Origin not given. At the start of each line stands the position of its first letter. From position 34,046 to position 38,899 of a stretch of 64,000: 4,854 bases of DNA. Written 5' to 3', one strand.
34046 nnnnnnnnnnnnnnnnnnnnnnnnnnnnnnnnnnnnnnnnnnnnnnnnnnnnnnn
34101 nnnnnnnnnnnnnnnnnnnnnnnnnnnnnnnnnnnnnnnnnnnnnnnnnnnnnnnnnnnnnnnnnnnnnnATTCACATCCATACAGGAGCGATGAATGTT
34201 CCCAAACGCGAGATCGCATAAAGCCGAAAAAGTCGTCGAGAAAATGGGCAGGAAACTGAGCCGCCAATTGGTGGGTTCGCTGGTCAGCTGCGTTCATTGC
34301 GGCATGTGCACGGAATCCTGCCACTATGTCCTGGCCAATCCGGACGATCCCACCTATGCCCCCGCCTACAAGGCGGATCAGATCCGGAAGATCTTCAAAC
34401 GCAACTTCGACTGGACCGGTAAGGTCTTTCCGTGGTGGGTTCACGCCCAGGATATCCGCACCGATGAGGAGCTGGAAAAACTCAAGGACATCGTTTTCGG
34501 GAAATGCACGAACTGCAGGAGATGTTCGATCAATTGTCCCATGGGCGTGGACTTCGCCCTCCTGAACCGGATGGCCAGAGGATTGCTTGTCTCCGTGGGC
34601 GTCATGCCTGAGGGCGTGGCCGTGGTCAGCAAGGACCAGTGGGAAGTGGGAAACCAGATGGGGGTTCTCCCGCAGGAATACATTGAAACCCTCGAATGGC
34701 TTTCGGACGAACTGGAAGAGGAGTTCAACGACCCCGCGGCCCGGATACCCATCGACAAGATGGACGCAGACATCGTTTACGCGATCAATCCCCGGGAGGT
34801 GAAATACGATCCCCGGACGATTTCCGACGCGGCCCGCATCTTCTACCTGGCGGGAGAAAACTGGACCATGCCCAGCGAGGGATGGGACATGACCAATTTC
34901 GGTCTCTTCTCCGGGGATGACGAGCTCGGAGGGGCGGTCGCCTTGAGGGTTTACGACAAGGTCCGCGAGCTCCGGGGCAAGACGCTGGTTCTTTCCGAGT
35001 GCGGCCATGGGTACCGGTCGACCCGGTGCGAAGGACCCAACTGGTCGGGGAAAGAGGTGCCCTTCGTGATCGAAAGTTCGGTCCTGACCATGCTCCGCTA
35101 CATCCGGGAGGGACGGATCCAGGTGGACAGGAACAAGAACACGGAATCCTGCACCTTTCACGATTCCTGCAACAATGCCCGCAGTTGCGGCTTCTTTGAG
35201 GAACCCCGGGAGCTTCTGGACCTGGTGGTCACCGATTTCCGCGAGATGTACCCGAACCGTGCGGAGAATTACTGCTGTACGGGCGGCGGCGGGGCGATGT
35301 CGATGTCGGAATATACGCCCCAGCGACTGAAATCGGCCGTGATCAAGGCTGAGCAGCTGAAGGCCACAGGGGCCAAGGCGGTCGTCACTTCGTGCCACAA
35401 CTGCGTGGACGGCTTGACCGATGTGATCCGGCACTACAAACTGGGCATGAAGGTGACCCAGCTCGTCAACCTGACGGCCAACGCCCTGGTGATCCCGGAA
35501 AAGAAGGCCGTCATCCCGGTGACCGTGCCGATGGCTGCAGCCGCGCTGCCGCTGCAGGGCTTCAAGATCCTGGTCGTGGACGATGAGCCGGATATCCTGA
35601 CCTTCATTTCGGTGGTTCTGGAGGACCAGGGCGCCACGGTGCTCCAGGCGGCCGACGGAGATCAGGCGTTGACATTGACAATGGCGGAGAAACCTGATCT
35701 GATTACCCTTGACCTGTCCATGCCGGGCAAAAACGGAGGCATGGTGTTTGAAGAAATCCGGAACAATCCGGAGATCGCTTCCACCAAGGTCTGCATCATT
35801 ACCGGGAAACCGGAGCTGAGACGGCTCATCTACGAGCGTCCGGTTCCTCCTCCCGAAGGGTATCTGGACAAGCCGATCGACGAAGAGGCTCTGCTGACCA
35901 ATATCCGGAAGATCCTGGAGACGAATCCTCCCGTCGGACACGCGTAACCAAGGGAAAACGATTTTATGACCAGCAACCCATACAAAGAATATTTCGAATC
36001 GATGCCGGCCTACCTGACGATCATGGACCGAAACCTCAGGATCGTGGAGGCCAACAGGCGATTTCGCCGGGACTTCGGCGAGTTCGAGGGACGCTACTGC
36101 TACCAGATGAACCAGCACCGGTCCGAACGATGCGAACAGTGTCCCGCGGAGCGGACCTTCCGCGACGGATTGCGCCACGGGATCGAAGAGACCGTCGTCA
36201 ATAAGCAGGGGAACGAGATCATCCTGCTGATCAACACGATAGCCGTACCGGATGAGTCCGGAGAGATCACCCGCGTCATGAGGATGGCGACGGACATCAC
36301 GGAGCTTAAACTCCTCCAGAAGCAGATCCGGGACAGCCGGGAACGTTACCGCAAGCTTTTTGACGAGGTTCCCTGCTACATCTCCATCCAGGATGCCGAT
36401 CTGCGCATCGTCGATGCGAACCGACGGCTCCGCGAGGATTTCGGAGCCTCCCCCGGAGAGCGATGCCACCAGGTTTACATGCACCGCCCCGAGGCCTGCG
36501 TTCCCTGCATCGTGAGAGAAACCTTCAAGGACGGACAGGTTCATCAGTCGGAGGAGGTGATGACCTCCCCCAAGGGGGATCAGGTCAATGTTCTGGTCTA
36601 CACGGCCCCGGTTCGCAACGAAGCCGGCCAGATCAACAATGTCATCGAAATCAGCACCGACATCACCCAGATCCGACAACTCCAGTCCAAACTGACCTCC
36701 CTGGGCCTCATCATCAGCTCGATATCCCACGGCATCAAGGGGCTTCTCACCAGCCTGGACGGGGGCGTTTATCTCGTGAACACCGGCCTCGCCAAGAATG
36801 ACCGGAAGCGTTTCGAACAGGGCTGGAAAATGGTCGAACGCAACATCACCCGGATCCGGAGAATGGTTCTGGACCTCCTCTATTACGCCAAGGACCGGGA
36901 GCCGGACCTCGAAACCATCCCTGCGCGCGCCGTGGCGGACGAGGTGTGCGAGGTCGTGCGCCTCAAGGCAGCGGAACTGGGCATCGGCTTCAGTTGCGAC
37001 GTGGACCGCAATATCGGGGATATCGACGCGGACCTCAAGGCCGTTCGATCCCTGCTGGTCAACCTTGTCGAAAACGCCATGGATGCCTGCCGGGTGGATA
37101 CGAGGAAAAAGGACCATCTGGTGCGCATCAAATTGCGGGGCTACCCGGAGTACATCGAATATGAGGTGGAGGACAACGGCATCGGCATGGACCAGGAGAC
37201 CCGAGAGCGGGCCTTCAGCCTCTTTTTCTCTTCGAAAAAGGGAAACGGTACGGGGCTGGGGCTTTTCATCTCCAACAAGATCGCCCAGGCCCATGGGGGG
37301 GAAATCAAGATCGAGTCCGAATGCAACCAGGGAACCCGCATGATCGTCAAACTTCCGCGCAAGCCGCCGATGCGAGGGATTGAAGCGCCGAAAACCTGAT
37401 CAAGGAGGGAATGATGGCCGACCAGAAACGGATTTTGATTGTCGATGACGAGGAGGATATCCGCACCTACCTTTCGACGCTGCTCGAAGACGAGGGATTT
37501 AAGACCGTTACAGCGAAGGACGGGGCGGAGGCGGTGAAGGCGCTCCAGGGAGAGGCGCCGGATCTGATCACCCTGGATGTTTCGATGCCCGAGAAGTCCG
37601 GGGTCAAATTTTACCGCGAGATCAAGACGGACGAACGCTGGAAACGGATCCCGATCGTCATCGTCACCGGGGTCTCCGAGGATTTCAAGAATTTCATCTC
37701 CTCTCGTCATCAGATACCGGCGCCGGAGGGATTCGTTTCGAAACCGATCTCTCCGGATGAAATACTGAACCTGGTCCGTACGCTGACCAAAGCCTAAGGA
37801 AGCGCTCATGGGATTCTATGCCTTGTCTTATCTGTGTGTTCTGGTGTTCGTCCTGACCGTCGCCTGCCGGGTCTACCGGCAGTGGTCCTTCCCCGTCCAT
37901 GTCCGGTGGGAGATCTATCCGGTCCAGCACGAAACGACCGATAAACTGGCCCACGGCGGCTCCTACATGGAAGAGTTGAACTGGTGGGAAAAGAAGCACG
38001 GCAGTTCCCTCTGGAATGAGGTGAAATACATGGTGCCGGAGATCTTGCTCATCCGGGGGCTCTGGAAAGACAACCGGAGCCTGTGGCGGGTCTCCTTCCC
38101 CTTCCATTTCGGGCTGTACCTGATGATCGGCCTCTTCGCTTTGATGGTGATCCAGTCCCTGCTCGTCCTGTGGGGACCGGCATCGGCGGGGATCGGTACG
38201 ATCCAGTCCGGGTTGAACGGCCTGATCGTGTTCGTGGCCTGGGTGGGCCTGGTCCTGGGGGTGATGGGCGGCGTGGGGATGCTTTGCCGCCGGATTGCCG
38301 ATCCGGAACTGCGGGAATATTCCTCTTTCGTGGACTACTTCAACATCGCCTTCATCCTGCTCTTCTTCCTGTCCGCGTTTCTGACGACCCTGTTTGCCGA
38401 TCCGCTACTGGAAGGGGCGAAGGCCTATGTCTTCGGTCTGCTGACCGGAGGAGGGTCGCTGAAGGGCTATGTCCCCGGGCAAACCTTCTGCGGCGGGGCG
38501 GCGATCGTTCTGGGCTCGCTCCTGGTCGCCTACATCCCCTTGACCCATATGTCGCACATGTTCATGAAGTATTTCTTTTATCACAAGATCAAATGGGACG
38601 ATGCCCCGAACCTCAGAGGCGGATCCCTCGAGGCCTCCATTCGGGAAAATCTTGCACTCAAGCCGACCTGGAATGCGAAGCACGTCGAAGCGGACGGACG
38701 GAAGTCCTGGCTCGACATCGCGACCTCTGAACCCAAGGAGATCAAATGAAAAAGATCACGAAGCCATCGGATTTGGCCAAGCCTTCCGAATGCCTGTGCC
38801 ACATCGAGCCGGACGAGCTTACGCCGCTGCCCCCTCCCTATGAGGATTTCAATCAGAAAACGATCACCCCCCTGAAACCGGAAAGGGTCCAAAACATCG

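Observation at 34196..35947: DsrK/HdrD-like CCG Fe-S oxidoreductase fused to a response-regulator receiver domain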

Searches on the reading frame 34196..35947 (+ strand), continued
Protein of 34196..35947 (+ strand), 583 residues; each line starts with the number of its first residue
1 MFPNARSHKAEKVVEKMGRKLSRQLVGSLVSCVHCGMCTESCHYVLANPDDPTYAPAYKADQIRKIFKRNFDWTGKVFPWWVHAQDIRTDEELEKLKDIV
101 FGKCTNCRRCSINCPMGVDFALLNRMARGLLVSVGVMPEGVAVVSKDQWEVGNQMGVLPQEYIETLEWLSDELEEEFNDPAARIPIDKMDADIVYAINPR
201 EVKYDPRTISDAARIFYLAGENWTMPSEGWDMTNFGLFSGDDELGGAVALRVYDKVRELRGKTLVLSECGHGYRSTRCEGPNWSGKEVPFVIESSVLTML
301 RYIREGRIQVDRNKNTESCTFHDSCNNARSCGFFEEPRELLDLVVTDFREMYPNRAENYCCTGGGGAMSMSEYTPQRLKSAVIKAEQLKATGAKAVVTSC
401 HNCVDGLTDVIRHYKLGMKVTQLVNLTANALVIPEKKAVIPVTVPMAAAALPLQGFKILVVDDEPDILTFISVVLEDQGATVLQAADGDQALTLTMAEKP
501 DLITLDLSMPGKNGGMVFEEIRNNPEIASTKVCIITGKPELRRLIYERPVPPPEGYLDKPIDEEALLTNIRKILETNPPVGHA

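Call 39: fold_search(model_id=the predicted structure, library=pdb)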
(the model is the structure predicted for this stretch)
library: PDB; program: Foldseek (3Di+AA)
matches with E <= 10: 1542; with E <= 0.001: 547
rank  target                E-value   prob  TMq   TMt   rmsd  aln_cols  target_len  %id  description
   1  9ojn                  4.6e-16  1.00  0.55  0.44   4.6       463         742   18  Structure of Mycobacterium smegmatis EtfD (released 2025-05-21)
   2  9dvt_R                2.3e-08  1.00  0.19  0.47   1.6       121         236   32  Cryo-EM structure of RpaA bound to PkaiBC DNA and the CTD of the alpha subunit of RNAP from the cyanobacterium Synecho (released 2025-10-15)
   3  9a6l_A                2.7e-08  1.00  0.34  0.76   4.2       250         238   17  Integrative model of LUTA-LUTB by crosslinking MS and deep learning (released 2024-09-18)
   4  9dvt_S                4.5e-08  1.00  0.19  0.48   1.6       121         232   31  Cryo-EM structure of RpaA bound to PkaiBC DNA and the CTD of the alpha subunit of RNAP from the cyanobacterium Synecho (released 2025-10-15)
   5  1mb3                  9.3e-08  1.00  0.19  0.89   2.3       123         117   29  CRYSTAL STRUCTURE OF THE RESPONSE REGULATOR DIVK AT PH 8.5 IN COMPLEX WITH MG2+ (released 2002-12-04)
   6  7cci_A                1.2e-07  1.00  0.20  0.83   1.5       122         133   28  Acinetobacter baumannii response regulator AdeR with disordered N terminus (released 2021-06-23)
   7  1mav                  1.2e-07  1.00  0.19  0.90   2.1       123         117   29  CRYSTAL STRUCTURE OF THE RESPONSE REGULATOR DIVK AT PH 6.0 IN COMPLEX WITH MN2+ (released 2002-12-04)
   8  1m5t                  1.6e-07  1.00  0.19  0.86   1.9       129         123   28  CRYSTAL STRUCTURE OF THE RESPONSE REGULATOR DIVK (released 2002-11-15)
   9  8fk2_A                1.6e-07  1.00  0.19  0.87   1.9       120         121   32  The N-terminal VicR from Streptococcus mutans (released 2023-10-25)
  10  4jav_D                1.9e-07  1.00  0.19  0.91   1.4       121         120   28  Structural basis of a rationally rewired protein-protein interface (HK853wt and RR468mutant V13P, L14I, I17M and N21V) (released 2013-09-04)
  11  5hm6_A                2.0e-07  1.00  0.18  0.81   2.7       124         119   27  N-terminal domain of BfmR from Acinetobacter baumannii (released 2017-01-18)
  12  2a9o                  2.5e-07  1.00  0.19  0.89   1.6       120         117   29  Crystal structures of an activated YycF homologue, the essential response regulator from S.pneumoniae in complex with Be (released 2006-09-26)
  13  5uht_B                3.0e-07  1.00  0.19  0.90   1.5       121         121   26  Structure of the Thermotoga maritima HK853-BeF3-RR468 complex at pH 5.0 (released 2017-12-27)
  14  1nxp                  3.0e-07  1.00  0.19  0.88   1.8       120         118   30  MicArec pH4.5 (released 2004-02-17)
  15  3ffw_A                3.6e-07  1.00  0.20  0.84   2.0       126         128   26  Crystal Structure of CheY triple mutant F14Q, N59K, E89Y complexed with BeF3- and Mn2+ (released 2009-09-22)
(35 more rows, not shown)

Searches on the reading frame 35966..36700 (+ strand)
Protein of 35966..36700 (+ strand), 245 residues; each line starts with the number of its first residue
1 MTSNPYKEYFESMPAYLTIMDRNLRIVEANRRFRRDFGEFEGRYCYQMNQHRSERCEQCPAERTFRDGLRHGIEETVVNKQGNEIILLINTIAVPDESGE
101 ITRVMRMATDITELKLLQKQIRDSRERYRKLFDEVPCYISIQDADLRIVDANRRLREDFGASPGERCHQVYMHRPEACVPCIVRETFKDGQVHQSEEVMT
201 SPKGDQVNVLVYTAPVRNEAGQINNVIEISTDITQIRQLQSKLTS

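Call 71: search_solved_structures(query=window:35966-36700:+, max_evalue=0.01, show_alignments=2)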
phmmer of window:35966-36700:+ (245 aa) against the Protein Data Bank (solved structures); distinct sequences matched with E-value up to 0.01: 0.

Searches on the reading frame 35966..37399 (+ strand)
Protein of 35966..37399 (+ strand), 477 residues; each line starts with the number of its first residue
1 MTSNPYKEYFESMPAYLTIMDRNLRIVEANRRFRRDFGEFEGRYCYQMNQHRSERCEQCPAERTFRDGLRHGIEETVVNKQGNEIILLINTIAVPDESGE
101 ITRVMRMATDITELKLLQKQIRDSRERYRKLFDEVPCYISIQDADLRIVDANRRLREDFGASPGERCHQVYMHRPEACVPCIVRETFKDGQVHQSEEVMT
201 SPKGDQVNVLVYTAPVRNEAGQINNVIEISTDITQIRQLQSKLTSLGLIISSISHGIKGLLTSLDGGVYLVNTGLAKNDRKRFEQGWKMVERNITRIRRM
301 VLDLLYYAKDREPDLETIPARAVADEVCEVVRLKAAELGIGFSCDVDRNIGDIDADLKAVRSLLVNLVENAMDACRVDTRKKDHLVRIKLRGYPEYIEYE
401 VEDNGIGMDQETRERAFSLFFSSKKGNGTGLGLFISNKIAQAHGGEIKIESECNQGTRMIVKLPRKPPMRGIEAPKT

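Call 3: search_protein_families(library=pfam, proteins=[window:35966-37399:+], max_evalue=0.01)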
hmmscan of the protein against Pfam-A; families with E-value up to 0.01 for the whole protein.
window:35966-37399:+ (477 aa): 10 families
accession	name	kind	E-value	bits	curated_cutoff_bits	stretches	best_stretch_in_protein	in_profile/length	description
PF08448.16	PAS_4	-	1e-22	80.9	23.1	2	132-237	1-109/110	PAS fold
PF02518.31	HATPase_c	-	1.1e-22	80.9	26.4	1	356-466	2-110/111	Histidine kinase-, DNA gyrase B-, and HSP90-like ATPase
PF13426.13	PAS_9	-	1.6e-20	73.7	27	2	138-235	3-103/103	PAS domain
PF00989.32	PAS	-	4.1e-08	33.7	22.6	1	126-224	1-104/113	PAS fold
PF13188.13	PAS_8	-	5e-06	26.7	21.8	0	126-167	1-43/65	PAS domain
PF13596.12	PAS_10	-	8.6e-06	26.8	22.1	0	183-234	58-106/106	PAS domain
PF14501.12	HATPase_c_5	-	0.0005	20.4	22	1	360-453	6-92/102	GHKL domain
PF13589.12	HATPase_c_3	-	0.0011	19.5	25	1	363-426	6-63/137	Histidine kinase-, DNA gyrase B-, and HSP90-like ATPase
PF13581.12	HATPase_c_2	-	0.0022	18.4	27.4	1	362-447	31-114/127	Histidine kinase-like ATPase domain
PF12860.13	PAS_7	-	0.0081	16.7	27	0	11-35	2-26/115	PAS fold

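Call 5: search_protein_families(library=ncbifam, proteins=[window:35966-37399:+], max_evalue=0.01)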
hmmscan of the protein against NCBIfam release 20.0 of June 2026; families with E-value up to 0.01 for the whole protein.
window:35966-37399:+ (477 aa): 83 families (the best 25 are shown)
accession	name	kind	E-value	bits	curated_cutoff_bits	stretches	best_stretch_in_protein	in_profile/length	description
NF008468.0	PRK11360.1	equivalog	5.2e-47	160.5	646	1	175-467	319-610/616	two-component system sensor histidine kinase AtoS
NF046044.1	PnpS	equivalog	1.8e-41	142.4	400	1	114-464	43-390/390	two-component system histidine kinase PnpS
NF052574.1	HisKinEspCMyxo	equivalog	3.5e-29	101.5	1200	1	175-468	340-640/785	serine histidine kinase EspC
NF047497.1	HK_LIC_12097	equivalog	1.3e-28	99.8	500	1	120-464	5-365/367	LIC_12097 family sensor histidine kinase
TIGR02966.1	phoR_proteo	equivalog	3.1e-27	95.5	334.2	1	127-461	7-331/333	phosphate regulon sensor histidine kinase PhoR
NF033092.0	HK_WalK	equivalog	7e-23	81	725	1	197-464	325-593/594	cell wall metabolism sensor histidine kinase WalK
NF007688.0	PRK10364.1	equivalog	8.9e-23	80.7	479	1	240-466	234-452/460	two-component system sensor histidine kinase ZraS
TIGR00229.1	sensory_box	domain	1.6e-22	80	22.9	2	6-120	7-125/126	PAS domain S-box protein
TIGR02916.1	PEP_his_kin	equivalog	1.8e-22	79.7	300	1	245-464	474-679/679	XrtA/PEP-CTERM system histidine kinase PrsK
NF010411.0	PRK13837.1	equivalog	2.2e-22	78.9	647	1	241-468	445-678/828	two-component system VirA-like sensor kinase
NF047466.1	hybrid_RR_LvrB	exception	3.7e-22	79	500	1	235-465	142-376/377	hybrid histidine kinase/response regulator LvrB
NF052573.1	HisKinEspAMyxo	equivalog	1.3e-21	76.4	1400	1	94-463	226-609/755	serine histidine kinase EspA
NF047874.1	MASE3_PAS_HK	subfamily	2e-21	76.5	560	1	105-466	244-626/655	MASE3 domain-containing sensor histidine kinase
NF008298.1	PRK11086.1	subfamily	2.7e-21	75.6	520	1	336-466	398-526/529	DcuS/MalK family sensor histidine kinase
TIGR02938.1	nifL_nitrog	equivalog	3e-21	75.5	242.45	2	358-463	386-492/494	nitrogen fixation negative regulator NifL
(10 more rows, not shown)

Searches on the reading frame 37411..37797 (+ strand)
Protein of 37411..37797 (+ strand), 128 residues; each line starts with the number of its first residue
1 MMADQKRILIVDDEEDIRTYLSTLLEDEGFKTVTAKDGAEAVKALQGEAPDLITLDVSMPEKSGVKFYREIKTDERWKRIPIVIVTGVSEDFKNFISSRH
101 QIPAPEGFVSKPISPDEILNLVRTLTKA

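Call 3: search_protein_families(library=pfam, proteins=[window:37411-37797:+], max_evalue=0.01)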
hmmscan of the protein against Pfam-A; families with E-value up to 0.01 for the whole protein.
window:37411-37797:+ (128 aa): 1 family
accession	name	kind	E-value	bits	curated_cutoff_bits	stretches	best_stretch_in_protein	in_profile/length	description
PF00072.30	Response_reg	-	8.4e-25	87.5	30.2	1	8-122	1-110/111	Response regulator receiver domain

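Call 5: search_protein_families(library=ncbifam, proteins=[window:37411-37797:+], max_evalue=0.01)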
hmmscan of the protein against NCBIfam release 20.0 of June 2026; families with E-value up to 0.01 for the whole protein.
window:37411-37797:+ (128 aa): 100 families (the best 25 are shown)
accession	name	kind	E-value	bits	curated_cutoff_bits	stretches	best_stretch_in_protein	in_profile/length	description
NF045717.1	DVU0259_DivK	exception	3.1e-32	111.2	160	1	5-124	2-114/117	DVU0259 family response regulator domain-containing protein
TIGR02154.1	PhoB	equivalog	2.3e-22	79.4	296.2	1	5-125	2-119/226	phosphate regulon transcriptional regulator PhoB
NF045944.1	ResRegRpaBCyano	equivalog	1.7e-19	70.2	330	1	9-125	1-111/229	response regulator transcription factor RpaB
NF007135.0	PRK09581.1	equivalog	3e-19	69.2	474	1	7-127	4-121/457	PleD family two-component system response regulator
NF008469.0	PRK11361.1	equivalog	1.1e-18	67.1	714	1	2-92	1-89/461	acetoacetate metabolism transcriptional regulator AtoC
NF007546.0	PRK10161.1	equivalog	4.2e-18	65.7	471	1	6-124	3-118/229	phosphate response regulator transcription factor PhoB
NF040689.1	MtrAB_MtrA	equivalog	1.4e-17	63.8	300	1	8-124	1-111/219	MtrAB system response regulator MtrA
NF051870.1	NAssimRespRegNtrX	equivalog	1.6e-17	63.5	600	1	7-123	3-116/452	nitrogen assimilation response regulator NtrX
NF040534.1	resp_reg_YycF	equivalog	2.6e-17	62.8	340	1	6-123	1-112/231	response regulator YycF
NF053854.1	RespRegPhoBBctds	equivalog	5.1e-17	62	270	1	8-125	1-114/225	two-component system response regulator PhoB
NF008296.0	PRK11083.1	equivalog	2.4e-16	59.8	273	1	5-126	3-118/228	two-component system response regulator CreB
NF007005.1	PRK09468.1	equivalog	6.8e-16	58.4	331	1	4-125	2-118/237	osmolarity response regulator transcription factor OmpR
TIGR01818.1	ntrC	equivalog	9.9e-16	57.6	558.6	1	8-123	1-111/463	nitrogen regulation protein NR(I)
NF007969.0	PRK10693.1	equivalog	1.7e-15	56.9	329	1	5-87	7-87/337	two-component system response regulator RssB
NF033120.0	vanR_FM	exception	3.6e-15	56.2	460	1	7-122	5-114/231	vancomycin resistance response regulator transcription factor, VanR-F/VanR-M family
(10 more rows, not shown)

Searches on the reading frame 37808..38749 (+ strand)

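Call 3: search_protein_families(library=pfam, proteins=[window:37808-38749:+], max_evalue=0.01)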
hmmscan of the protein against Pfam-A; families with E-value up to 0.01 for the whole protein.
window:37808-38749:+ (313 aa): 1 family
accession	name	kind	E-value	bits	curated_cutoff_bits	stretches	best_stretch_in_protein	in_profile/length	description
PF02665.19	Nitrate_red_gam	-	1.9e-06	28.1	22.9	1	89-258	41-206/217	Nitrate reductase gamma subunit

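Call 5: search_protein_families(library=ncbifam, proteins=[window:37808-38749:+], max_evalue=0.01)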
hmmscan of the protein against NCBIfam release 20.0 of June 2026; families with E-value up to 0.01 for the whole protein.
window:37808-38749:+ (313 aa): 3 families
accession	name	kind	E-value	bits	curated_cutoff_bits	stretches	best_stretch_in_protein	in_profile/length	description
NF038037.1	cytob_DsrM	equivalog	0.00014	21.1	300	1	56-251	62-267/320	sulfate reduction electron transfer complex DsrMKJOP subunit DsrM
NF045723.1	memb_anch_TmcC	equivalog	0.00016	21.2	240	1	84-193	64-162/218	TmcC family electron transfer complex membrane anchor subunit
NF045716.1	sulf_resp_HmcE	equivalog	0.00064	19.4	275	1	85-194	67-165/226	sulfate respiration complex protein HmcE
